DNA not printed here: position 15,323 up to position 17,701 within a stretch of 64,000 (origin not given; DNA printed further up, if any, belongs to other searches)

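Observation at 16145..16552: SulP transporter 1 carries a ~130-aa coiled-coil plus beta-rich insertion just before the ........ motif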

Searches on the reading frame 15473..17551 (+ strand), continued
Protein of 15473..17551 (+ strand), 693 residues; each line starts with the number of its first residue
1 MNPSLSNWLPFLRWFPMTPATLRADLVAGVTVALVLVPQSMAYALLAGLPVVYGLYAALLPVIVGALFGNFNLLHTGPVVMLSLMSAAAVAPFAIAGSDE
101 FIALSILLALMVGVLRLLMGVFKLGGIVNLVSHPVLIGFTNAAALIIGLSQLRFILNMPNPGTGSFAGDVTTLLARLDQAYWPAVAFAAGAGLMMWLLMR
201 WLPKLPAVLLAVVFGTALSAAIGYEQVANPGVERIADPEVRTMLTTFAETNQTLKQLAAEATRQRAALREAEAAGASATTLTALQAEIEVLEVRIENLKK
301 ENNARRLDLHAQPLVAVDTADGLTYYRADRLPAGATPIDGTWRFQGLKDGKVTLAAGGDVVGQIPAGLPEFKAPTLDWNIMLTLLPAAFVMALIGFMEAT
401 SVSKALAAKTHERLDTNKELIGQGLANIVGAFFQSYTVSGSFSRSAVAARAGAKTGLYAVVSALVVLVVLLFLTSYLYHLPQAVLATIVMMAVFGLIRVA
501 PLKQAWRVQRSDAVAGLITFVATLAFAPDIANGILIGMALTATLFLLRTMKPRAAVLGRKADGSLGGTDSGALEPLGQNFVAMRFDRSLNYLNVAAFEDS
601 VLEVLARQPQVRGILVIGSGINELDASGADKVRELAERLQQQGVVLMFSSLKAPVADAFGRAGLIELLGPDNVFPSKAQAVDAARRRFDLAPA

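Call 70: search_protein_families(library=pfam, proteins=[L076:8147-10162:+, L076:10251-11777:+, L095:8130-10136:+, L095:10222-11751:+, L082:8266-10275:+, L082:10275-11213:+, L076:3596-5833:-, L086:9428-10774:-, L088:9752-11437:+, L095:3933-5687:+], max_evalue=0.0001)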
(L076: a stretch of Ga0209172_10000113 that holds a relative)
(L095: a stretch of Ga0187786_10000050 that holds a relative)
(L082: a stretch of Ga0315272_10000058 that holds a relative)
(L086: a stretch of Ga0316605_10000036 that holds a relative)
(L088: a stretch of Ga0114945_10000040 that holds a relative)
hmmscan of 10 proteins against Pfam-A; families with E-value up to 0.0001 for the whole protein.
L076:8147-10162:+ (672 aa): 1 family
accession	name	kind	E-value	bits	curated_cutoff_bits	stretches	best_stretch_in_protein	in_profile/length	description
PF00361.26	Proton_antipo_M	-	2.1e-50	172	21.5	1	136-418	1-275/294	NADH:quinone oxidoreductase/Mrp antiporter, TM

L076:10251-11777:+ (509 aa): 0 families

L095:8130-10136:+ (669 aa): 2 families
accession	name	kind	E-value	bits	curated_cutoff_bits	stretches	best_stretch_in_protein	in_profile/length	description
PF00361.26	Proton_antipo_M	-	3.1e-49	168.2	21.5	1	133-416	1-276/294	NADH:quinone oxidoreductase/Mrp antiporter, TM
PF00662.26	Proton_antipo_N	-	7e-05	23.1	24.5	0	72-108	8-44/51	NADH-Ubiquinone oxidoreductase (complex I), chain 5 N-terminus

L095:10222-11751:+ (510 aa): 0 families

L082:8266-10275:+ (670 aa): 1 family
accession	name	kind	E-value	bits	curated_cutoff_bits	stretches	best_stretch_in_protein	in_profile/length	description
PF00361.26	Proton_antipo_M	-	3.1e-54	184.6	21.5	1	135-418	1-276/294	NADH:quinone oxidoreductase/Mrp antiporter, TM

L082:10275-11213:+ (313 aa): 1 family
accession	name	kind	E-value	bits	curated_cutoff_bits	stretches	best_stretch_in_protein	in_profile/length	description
PF00146.26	NADHdh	-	1.8e-34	119.9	27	1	12-307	7-295/298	NADH dehydrogenase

L076:3596-5833:- (745 aa): 0 families

L086:9428-10774:- (448 aa): 5 families
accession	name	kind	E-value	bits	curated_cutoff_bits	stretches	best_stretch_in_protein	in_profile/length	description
PF13167.11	GTP-bdg_N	-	9.4e-26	90.7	25.4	1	27-132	1-88/89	GTP-binding GTPase N-terminal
PF16360.10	GTP-bdg_M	-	1.2e-19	71.1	29.5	1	136-216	2-79/79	GTP-binding GTPase Middle Region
PF01926.29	MMR_HSR1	-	2.5e-19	69.9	21.9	1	225-343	2-113/113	50S ribosome-binding GTPase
PF02421.24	FeoB_N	-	7e-10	39.1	27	1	224-383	2-154/156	Ferrous iron transport protein B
PF03193.22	RsgA_GTPase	-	1.5e-06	28.6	30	0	188-256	72-140/174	RsgA GTPase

L088:9752-11437:+ (562 aa): 1 family
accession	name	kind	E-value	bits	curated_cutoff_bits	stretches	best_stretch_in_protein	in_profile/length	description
PF01565.28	FAD_binding_4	-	1e-19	71.1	26.4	1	216-340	13-137/139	FAD binding domain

L095:3933-5687:+ (585 aa): 3 families
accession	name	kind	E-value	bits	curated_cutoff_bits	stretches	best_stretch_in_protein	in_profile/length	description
PF00916.26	Sulfate_transp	-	6.6e-99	331.7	23.2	1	31-398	1-379/380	Sulfate permease family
PF01740.26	STAS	-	1.8e-15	57.1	22.6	1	457-556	7-102/106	STAS domain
PF13466.11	STAS_2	-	5.1e-08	33.4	29.2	1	463-543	1-78/80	STAS domain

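Call 78: find_homologous_proteins(query=P0079, max_evalue=1e-50)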
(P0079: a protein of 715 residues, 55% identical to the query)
Query P0079 (715 aa): 8000 proteins with E <= 1e-50 among 8000 candidates; the best 120 are listed.
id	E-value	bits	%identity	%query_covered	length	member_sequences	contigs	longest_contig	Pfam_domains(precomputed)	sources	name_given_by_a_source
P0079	0.0e+0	1526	100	100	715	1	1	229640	PF01740.27,PF00916.27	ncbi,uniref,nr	ncbi:SulP family inorganic anion transporter [Thiohalophilus sp.]|uniref:SulP family inorganic anion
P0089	0.0e+0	1455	95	100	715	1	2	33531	PF01740.27,PF00916.27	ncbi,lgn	-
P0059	0.0e+0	1373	89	100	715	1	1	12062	PF01740.27,PF00916.27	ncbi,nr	ncbi:MAG: SulP family inorganic anion transporter [Pseudomonadota bacterium]|nr:SulP family inorgani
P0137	0.0e+0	1352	88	100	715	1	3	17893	PF01740.27,PF00916.27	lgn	-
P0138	0.0e+0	1347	87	100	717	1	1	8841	PF01740.27,PF00916.27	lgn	-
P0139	0.0e+0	1337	87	100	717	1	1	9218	PF01740.27,PF00916.27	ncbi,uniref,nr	ncbi:MAG: SulP family inorganic anion transporter [Thiohalophilus sp.]|uniref:SulP family inorganic 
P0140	0.0e+0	1318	86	100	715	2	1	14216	PF01740.27,PF00916.27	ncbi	ncbi:MAG: SulP family inorganic anion transporter [Thiohalophilus sp.]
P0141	0.0e+0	1303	86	100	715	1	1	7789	PF01740.27,PF00916.27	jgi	-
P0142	0.0e+0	1282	84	99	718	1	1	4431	PF01740.27,PF00916.27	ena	-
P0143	0.0e+0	1275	83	100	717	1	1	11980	PF01740.27,PF00916.27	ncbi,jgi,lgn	ncbi:MAG: SulP family inorganic anion transporter [Thiohalophilus sp.]|jgi:MFS superfamily sulfate p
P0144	0.0e+0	1274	83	100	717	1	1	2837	PF01740.27,PF00916.27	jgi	jgi:MFS superfamily sulfate permease-like transporter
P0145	0.0e+0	1265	82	100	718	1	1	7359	PF01740.27,PF00916.27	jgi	-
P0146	0.0e+0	1257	82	100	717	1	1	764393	PF01740.27,PF00916.27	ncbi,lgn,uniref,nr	ncbi:SulP family inorganic anion transporter [Thiohalophilus thiocyanatoxydans]|uniref:STAS domain-c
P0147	0.0e+0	1199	79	99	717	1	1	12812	PF01740.27,PF00916.27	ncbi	-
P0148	0.0e+0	1165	80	97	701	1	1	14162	PF01740.27,PF00916.27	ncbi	ncbi:MAG: SulP family inorganic anion transporter [Pseudomonadota bacterium]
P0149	0.0e+0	1162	79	97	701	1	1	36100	PF01740.27,PF00916.27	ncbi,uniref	ncbi:SulP family inorganic anion transporter [Thiohalophilus sp.]|uniref:SulP family inorganic anion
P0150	0.0e+0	1146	85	90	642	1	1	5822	PF01740.27,PF00916.27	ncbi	ncbi:MAG: SulP family inorganic anion transporter, partial [Thiohalophilus sp.]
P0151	0.0e+0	1135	85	89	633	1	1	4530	PF00916.27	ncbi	ncbi:MAG: SulP family inorganic anion transporter, partial [Thiohalophilus sp.]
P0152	0.0e+0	1123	76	97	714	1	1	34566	PF01740.27,PF00916.27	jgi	jgi:MFS superfamily sulfate permease-like transporter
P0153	0.0e+0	1112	73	100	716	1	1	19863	PF01740.27,PF00916.27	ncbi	ncbi:MAG: SulP family inorganic anion transporter [Gammaproteobacteria bacterium]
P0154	0.0e+0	1109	74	97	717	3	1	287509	PF01740.27,PF00916.27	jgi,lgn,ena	-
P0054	0.0e+0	1106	74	97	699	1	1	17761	PF01740.27,PF00916.27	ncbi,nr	ncbi:MAG: SulP family inorganic anion transporter [Gammaproteobacteria bacterium]|nr:SulP family ino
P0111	0.0e+0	1106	74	97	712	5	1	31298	PF01740.27,PF00916.27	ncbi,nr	ncbi:MAG: SulP family inorganic anion transporter [Gammaproteobacteria bacterium]|nr:SulP family ino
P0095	0.0e+0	1105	75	97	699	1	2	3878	PF01740.27,PF00916.27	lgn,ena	-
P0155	0.0e+0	1104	74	97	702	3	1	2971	PF01740.27,PF00916.27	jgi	jgi:MFS superfamily sulfate permease-like transporter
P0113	0.0e+0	1104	75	97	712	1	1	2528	PF01740.27,PF00916.27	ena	-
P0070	0.0e+0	1104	73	99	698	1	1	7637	PF01740.27,PF00916.27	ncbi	-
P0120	0.0e+0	1102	75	97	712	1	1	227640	PF01740.27,PF00916.27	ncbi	-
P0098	0.0e+0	1101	75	97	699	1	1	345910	PF01740.27,PF00916.27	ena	-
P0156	0.0e+0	1097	74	97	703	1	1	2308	PF01740.27,PF00916.27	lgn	-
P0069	0.0e+0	1097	74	98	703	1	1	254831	PF01740.27,PF00916.27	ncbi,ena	-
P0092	0.0e+0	1096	74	97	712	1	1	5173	PF01740.27,PF00916.27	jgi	jgi:MFS superfamily sulfate permease-like transporter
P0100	0.0e+0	1096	74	97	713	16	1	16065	PF01740.27,PF00916.27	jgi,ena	jgi:MFS superfamily sulfate permease-like transporter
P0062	0.0e+0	1095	73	97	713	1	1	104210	PF01740.27,PF00916.27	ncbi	-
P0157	0.0e+0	1095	73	97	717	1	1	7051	PF01740.27,PF00916.27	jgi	-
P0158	0.0e+0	1094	75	96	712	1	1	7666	PF01740.27,PF00916.27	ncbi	ncbi:MAG: SulP family inorganic anion transporter [Candidatus Thiodiazotropha sp.]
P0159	0.0e+0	1094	74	98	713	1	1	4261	PF01740.27,PF00916.27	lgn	-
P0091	0.0e+0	1094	74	97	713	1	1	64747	PF01740.27,PF00916.27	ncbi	-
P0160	0.0e+0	1093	74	97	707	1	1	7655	PF01740.27,PF00916.27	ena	-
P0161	0.0e+0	1093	74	96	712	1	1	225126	PF01740.27,PF00916.27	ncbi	ncbi:MAG: SulP family inorganic anion transporter [Candidatus Thiodiazotropha sp.]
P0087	0.0e+0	1092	73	99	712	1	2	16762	PF01740.27,PF00916.27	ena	-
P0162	0.0e+0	1091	74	99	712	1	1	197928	PF01740.27,PF00916.27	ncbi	ncbi:MAG: SulP family inorganic anion transporter [Candidatus Thiodiazotropha sp.]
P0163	0.0e+0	1091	74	97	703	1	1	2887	PF01740.27,PF00916.27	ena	-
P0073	0.0e+0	1090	73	99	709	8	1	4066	PF01740.27,PF00916.27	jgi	jgi:MFS superfamily sulfate permease-like transporter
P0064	0.0e+0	1090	72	99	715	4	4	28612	PF01740.27,PF00916.27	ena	-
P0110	0.0e+0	1087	74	97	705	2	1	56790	PF01740.27,PF00916.27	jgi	jgi:MFS superfamily sulfate permease-like transporter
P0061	0.0e+0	1087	73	97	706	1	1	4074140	PF01740.27,PF00916.27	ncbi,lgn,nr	ncbi:STAS domain-containing protein [Ectothiorhodospiraceae bacterium BW-2]|nr:STAS domain-containin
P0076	0.0e+0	1087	74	97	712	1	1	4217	PF01740.27,PF00916.27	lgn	-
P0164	0.0e+0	1085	73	97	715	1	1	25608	PF01740.27,PF00916.27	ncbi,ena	-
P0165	0.0e+0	1084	73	97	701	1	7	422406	PF01740.27,PF00916.27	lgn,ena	-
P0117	0.0e+0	1084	73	97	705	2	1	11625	PF01740.27,PF00916.27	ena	-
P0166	0.0e+0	1084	73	99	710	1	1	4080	PF01740.27,PF00916.27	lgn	-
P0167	0.0e+0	1081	72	98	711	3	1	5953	PF01740.27,PF00916.27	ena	-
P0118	0.0e+0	1080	74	97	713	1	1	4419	PF01740.27,PF00916.27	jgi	jgi:MFS superfamily sulfate permease-like transporter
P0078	0.0e+0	1080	72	96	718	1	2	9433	PF01740.27,PF00916.27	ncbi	-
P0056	0.0e+0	1080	72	99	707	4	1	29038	PF01740.27,PF00916.27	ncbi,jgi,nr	ncbi:MAG TPA: STAS domain-containing protein [Thioalkalivibrio sp.]|nr:STAS domain-containing protei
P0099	0.0e+0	1080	72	98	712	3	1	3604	PF01740.27,PF00916.27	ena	-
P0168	0.0e+0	1079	72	98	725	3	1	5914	PF01740.27,PF00916.27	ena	-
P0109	0.0e+0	1076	72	97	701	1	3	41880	PF01740.27,PF00916.27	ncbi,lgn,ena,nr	ncbi:MAG: STAS domain-containing protein [Gammaproteobacteria bacterium]|nr:STAS domain-containing p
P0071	0.0e+0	1074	72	100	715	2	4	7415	PF01740.27,PF00916.27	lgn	-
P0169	0.0e+0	1073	72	97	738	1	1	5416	PF01740.27,PF00916.27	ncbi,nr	ncbi:MAG: STAS domain-containing protein [Gammaproteobacteria bacterium]|nr:MAG: STAS domain-contain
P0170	0.0e+0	1072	72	97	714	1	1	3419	PF01740.27,PF00916.27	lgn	-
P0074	0.0e+0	1071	73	97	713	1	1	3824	PF01740.27,PF00916.27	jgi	jgi:SulP family sulfate permease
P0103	0.0e+0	1071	72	98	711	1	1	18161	PF01740.27,PF00916.27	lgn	-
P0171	0.0e+0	1069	71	98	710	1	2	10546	PF01740.27,PF00916.27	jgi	jgi:MFS superfamily sulfate permease-like transporter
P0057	0.0e+0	1067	72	97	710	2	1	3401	PF01740.27,PF00916.27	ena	-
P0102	0.0e+0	1067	71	100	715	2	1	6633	PF01740.27,PF00916.27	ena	-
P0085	0.0e+0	1067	72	97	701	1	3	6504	PF01740.27,PF00916.27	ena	-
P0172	0.0e+0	1066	72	97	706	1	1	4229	PF01740.27,PF00916.27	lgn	-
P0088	0.0e+0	1066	71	99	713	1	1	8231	PF01740.27,PF00916.27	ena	-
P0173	0.0e+0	1066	71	96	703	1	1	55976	PF01740.27,PF00916.27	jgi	jgi:MFS superfamily sulfate permease-like transporter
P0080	0.0e+0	1065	70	98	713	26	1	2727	PF01740.27,PF00916.27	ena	-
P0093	0.0e+0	1065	72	97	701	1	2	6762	PF01740.27,PF00916.27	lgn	-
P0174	0.0e+0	1064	72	97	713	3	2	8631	PF01740.27,PF00916.27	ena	-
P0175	0.0e+0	1064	71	99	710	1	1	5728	PF01740.27,PF00916.27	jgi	jgi:MFS superfamily sulfate permease-like transporter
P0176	0.0e+0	1062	69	98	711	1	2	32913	PF01740.27,PF00916.27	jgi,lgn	-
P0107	0.0e+0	1062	71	96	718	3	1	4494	PF01740.27,PF00916.27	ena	-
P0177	0.0e+0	1061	73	96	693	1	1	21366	PF01740.27,PF00916.27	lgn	-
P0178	0.0e+0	1058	70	98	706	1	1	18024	PF01740.27,PF00916.27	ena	-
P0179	0.0e+0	1057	70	98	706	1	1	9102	PF01740.27,PF00916.27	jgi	-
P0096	0.0e+0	1057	72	97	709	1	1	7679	PF01740.27,PF00916.27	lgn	-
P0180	0.0e+0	1057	72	97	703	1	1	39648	PF01740.27,PF00916.27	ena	-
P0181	0.0e+0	1056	72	97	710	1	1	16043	PF01740.27,PF00916.27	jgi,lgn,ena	-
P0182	0.0e+0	1056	72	97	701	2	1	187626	PF01740.27,PF00916.27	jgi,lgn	-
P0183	0.0e+0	1056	72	97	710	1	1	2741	PF01740.27,PF00916.27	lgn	-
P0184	0.0e+0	1055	73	96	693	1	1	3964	PF01740.27,PF00916.27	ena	-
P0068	0.0e+0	1055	71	97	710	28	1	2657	PF01740.27,PF00916.27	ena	-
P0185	0.0e+0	1055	70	98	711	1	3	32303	PF01740.27,PF00916.27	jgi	jgi:sulfate permease, SulP family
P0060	0.0e+0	1054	72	97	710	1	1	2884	PF01740.27,PF00916.27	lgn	-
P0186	0.0e+0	1054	70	97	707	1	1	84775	PF01740.27,PF00916.27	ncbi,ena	-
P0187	0.0e+0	1053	69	98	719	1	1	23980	PF01740.27,PF00916.27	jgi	jgi:MFS superfamily sulfate permease-like transporter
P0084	0.0e+0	1053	72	97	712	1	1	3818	PF01740.27,PF00916.27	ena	-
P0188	0.0e+0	1053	72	97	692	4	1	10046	PF01740.27,PF00916.27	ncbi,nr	ncbi:MAG: sulfate transporter [Gammaproteobacteria bacterium SG8_47]|nr:MAG: sulfate transporter [Ga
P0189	0.0e+0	1052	69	98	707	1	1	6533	PF01740.27,PF00916.27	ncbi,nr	ncbi:MAG: SulP family inorganic anion transporter [Gammaproteobacteria bacterium]|nr:SulP family ino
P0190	0.0e+0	1052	69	98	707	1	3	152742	PF01740.27,PF00916.27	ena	-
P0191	0.0e+0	1052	69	98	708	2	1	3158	PF01740.27,PF00916.27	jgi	-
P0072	0.0e+0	1052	71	97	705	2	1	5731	PF01740.27,PF00916.27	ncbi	-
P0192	0.0e+0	1051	69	98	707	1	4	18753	PF01740.27,PF00916.27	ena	-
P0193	0.0e+0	1051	71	96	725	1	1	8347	PF01740.27,PF00916.27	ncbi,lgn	-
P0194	0.0e+0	1051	69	98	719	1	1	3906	PF01740.27,PF00916.27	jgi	jgi:MFS superfamily sulfate permease-like transporter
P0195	0.0e+0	1051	70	96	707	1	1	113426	PF01740.27,PF00916.27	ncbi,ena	-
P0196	0.0e+0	1050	70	98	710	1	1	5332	PF01740.27,PF00916.27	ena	-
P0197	0.0e+0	1050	70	96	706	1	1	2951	PF01740.27,PF00916.27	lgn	-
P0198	0.0e+0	1050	70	96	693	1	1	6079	PF01740.27,PF00916.27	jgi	jgi:MFS superfamily sulfate permease-like transporter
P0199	0.0e+0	1050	70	97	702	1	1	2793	PF01740.27,PF00916.27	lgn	-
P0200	0.0e+0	1050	70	97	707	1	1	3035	PF01740.27,PF00916.27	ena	-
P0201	0.0e+0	1049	70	97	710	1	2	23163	PF01740.27,PF00916.27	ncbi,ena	-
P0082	0.0e+0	1049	71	97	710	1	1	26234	PF01740.27,PF00916.27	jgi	jgi:SulP family sulfate permease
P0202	0.0e+0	1049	69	98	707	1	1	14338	PF01740.27,PF00916.27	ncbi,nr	ncbi:MAG: SulP family inorganic anion transporter [Gammaproteobacteria bacterium]|nr:SulP family ino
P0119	0.0e+0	1049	70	97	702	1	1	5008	PF01740.27,PF00916.27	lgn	-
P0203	0.0e+0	1049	69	98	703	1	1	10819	PF01740.27,PF00916.27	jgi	jgi:MFS superfamily sulfate permease-like transporter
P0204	0.0e+0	1048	69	98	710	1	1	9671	PF01740.27,PF00916.27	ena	-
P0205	0.0e+0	1048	69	98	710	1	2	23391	PF01740.27,PF00916.27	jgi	-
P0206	0.0e+0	1047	70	97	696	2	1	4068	PF01740.27,PF00916.27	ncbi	-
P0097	0.0e+0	1047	70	96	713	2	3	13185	PF01740.27,PF00916.27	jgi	jgi:MFS superfamily sulfate permease-like transporter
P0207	0.0e+0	1047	69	98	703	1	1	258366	PF01740.27,PF00916.27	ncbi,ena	-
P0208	0.0e+0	1047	70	98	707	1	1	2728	PF01740.27,PF00916.27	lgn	-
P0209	0.0e+0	1047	69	98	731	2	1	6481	PF01740.27,PF00916.27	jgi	jgi:MFS superfamily sulfate permease-like transporter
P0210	0.0e+0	1047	69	98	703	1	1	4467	PF01740.27,PF00916.27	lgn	-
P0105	0.0e+0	1046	70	96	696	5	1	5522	PF01740.27,PF00860.27,PF00916.27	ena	-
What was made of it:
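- Closest known: Carboxysome-adjacent SulP transporters of chemolithoautotrophs. Different: I could not check whether the tested protein has one: no Thiomicrospira entry appeared among the 120 best relatives (call 78).
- I could not establish whether the experimentally tested T. pelophila SulP carries the insert (call 78).
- Tried and rejected: None appeared in the best 120 (call 78).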
